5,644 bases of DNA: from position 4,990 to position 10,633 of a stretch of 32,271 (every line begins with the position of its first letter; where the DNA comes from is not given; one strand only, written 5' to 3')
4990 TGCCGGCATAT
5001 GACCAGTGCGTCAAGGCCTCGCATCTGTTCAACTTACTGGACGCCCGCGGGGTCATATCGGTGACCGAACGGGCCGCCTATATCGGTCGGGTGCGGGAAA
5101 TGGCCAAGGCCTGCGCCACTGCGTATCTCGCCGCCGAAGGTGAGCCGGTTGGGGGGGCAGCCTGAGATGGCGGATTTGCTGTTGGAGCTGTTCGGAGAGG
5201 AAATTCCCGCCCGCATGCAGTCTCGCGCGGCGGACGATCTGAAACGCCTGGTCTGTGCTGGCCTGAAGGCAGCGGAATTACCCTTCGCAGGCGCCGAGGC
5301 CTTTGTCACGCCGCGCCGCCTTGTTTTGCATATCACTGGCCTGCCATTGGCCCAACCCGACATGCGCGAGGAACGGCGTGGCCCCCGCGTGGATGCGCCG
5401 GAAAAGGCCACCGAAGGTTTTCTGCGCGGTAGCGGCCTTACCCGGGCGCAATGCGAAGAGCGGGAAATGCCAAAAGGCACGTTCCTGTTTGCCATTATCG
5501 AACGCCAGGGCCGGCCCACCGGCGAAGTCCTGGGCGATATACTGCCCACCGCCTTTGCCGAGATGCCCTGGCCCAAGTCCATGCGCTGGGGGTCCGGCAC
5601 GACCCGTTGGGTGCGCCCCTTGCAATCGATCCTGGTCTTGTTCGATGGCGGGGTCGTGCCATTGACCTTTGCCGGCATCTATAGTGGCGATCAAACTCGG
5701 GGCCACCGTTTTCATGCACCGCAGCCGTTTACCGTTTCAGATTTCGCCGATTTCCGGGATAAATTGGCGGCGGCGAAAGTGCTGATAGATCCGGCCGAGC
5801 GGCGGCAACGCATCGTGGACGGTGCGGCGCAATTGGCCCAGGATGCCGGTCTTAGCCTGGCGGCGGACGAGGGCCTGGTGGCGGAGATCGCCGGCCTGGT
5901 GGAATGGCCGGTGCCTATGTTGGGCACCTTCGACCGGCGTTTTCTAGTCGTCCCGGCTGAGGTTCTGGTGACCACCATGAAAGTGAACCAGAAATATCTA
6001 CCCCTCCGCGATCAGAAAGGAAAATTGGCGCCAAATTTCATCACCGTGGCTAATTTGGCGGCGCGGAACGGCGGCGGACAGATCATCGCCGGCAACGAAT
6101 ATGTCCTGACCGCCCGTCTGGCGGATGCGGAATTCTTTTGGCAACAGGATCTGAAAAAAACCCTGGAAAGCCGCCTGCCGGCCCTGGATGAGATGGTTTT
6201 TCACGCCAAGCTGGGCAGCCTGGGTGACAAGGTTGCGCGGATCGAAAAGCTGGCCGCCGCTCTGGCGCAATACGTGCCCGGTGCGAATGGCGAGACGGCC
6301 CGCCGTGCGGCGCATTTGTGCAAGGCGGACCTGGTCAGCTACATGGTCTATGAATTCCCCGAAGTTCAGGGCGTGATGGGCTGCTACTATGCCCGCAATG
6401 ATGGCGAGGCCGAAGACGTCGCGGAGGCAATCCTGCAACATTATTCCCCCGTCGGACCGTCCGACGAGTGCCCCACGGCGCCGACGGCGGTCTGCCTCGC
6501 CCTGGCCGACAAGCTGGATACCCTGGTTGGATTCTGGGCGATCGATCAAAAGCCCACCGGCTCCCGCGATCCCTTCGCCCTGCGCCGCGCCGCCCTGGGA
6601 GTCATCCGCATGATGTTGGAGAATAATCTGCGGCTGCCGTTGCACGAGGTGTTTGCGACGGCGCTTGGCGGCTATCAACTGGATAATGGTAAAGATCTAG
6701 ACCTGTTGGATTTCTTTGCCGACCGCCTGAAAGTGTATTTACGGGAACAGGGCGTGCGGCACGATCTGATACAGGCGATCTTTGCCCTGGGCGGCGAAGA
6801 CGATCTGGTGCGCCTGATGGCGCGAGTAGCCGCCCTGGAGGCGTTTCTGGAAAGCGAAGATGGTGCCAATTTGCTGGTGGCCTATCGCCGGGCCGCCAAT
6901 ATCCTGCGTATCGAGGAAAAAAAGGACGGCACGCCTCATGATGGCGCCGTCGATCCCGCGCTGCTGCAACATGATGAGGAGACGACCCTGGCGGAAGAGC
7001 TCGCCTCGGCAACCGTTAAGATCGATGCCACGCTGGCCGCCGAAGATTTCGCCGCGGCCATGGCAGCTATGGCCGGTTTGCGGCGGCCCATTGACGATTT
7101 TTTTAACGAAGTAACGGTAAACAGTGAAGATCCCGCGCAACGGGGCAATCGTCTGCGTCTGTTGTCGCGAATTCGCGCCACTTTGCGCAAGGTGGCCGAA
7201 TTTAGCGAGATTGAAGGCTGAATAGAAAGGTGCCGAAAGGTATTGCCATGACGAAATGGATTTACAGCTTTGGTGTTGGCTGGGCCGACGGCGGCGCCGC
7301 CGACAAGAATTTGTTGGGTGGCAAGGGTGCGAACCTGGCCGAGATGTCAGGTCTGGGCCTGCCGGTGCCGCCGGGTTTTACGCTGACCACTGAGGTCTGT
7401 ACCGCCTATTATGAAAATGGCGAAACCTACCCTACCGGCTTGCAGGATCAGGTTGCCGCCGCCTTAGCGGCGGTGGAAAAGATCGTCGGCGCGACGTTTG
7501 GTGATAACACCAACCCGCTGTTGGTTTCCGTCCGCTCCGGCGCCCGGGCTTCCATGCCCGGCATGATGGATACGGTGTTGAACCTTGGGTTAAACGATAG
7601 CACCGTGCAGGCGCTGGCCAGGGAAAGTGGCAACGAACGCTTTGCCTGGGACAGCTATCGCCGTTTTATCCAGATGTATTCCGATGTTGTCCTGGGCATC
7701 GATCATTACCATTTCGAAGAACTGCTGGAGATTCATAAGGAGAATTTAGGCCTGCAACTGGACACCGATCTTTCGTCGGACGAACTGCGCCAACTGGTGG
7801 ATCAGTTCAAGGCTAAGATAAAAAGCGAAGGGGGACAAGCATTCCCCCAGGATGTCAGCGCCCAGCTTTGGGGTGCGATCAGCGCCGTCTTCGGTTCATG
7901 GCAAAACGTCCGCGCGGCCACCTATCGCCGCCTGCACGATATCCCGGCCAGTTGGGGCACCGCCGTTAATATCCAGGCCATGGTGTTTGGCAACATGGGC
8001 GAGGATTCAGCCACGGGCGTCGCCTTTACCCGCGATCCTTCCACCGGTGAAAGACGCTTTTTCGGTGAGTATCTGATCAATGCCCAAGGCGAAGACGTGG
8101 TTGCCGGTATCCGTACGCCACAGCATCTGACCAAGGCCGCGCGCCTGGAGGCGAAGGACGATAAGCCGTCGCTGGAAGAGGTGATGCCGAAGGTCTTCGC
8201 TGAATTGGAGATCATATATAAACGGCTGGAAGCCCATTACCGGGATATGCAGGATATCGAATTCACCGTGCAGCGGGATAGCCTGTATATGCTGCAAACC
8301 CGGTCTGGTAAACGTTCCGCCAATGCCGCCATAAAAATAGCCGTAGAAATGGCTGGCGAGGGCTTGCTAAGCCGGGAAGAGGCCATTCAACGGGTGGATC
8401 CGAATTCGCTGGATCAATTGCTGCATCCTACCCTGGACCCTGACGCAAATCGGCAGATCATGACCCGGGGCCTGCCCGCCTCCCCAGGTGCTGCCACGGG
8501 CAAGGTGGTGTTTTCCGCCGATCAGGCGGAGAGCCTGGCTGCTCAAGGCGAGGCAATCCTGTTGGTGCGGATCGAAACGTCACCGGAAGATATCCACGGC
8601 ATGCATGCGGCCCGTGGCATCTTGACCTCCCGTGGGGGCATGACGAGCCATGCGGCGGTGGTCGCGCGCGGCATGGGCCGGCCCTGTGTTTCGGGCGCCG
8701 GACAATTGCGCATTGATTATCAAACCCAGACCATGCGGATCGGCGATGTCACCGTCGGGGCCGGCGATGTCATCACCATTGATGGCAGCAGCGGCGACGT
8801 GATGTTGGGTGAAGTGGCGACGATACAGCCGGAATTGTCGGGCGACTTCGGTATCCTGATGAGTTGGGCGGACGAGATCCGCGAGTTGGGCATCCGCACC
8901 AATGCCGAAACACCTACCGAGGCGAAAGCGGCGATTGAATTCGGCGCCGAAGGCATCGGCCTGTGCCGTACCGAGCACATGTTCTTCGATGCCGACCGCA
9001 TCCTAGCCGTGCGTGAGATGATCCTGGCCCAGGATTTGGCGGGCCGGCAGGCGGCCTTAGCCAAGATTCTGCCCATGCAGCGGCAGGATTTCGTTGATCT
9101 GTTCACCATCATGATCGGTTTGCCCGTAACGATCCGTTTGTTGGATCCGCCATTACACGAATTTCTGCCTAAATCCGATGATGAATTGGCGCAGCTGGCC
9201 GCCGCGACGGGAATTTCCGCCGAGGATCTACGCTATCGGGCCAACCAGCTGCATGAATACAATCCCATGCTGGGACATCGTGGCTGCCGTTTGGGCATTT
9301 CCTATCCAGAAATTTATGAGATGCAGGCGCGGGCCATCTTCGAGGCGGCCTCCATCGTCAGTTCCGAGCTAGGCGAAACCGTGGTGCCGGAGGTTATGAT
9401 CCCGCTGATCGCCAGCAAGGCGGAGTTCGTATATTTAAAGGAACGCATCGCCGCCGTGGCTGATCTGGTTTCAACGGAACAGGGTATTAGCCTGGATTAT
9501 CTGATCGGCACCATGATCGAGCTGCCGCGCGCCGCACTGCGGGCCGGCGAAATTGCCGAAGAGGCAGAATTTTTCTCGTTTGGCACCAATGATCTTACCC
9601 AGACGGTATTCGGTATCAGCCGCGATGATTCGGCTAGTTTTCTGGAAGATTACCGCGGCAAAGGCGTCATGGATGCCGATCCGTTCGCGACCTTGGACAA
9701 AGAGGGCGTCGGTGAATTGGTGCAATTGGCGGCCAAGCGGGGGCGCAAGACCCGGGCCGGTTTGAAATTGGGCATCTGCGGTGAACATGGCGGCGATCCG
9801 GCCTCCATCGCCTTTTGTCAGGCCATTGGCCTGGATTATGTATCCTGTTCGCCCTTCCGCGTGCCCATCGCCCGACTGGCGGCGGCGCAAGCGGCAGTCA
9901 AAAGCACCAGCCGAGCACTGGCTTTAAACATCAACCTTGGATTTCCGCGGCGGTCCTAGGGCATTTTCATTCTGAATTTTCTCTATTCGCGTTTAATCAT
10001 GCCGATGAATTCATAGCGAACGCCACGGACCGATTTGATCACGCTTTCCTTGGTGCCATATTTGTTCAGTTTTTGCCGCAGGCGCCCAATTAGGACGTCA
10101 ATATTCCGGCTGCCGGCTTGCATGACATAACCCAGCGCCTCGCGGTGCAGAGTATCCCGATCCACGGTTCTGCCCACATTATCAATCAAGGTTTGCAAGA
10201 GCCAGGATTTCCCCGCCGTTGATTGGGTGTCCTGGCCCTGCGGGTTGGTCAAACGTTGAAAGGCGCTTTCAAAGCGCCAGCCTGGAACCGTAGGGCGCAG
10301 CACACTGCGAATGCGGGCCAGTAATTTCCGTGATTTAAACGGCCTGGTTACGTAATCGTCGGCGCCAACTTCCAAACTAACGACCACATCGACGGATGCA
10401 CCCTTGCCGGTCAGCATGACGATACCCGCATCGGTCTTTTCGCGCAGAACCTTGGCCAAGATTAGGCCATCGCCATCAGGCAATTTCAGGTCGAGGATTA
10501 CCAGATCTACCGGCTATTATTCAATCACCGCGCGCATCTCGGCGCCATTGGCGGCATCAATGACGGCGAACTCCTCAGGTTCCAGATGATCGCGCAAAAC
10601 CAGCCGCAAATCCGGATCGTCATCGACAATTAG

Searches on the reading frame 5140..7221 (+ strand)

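Call 10: search_protein_families(library=pfam, proteins=[window:5140-7221:+], max_evalue=0.001)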
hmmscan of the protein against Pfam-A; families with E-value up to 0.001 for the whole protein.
window:5140-7221:+ (693 aa): 2 families
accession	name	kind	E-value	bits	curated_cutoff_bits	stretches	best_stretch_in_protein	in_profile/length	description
PF02092.22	tRNA_synt_2f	-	1.3e-195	651.9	29.2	1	13-548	1-535/536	Glycyl-tRNA synthetase beta subunit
PF05746.21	DALR_1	-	3.1e-09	37.4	22.3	1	579-685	2-105/117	DALR anticodon binding domain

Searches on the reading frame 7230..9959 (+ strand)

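Call 10: search_protein_families(library=pfam, proteins=[window:7230-9959:+], max_evalue=0.001)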
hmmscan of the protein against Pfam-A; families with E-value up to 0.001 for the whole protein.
window:7230-9959:+ (909 aa): 3 families
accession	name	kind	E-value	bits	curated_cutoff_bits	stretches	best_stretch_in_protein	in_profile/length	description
PF02896.24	PEP-utilizers_C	-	3.9e-79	266.3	22.8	1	537-889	4-292/293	PEP-utilising enzyme, PEP-binding domain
PF01326.24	PPDK_N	-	1.7e-56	192.3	27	3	71-305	77-225/328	Pyruvate phosphate dikinase, AMP/ATP-binding domain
PF00391.29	PEP-utilizers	-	4.1e-22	78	23.1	1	444-522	6-72/72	PEP-utilising enzyme, mobile domain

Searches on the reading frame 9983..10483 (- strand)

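Call 10: search_protein_families(library=pfam, proteins=[window:9983-10483:-], max_evalue=0.001)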
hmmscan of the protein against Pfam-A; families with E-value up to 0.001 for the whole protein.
window:9983-10483:- (166 aa): 2 families
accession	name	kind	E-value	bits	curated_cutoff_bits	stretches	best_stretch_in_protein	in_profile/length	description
PF00486.34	Trans_reg_C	-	2.2e-13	50.5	26.2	1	85-158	3-76/77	Transcriptional regulatory protein, C terminal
PF00072.30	Response_reg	-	2.9e-09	37.5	30.2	1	1-59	52-111/111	Response regulator receiver domain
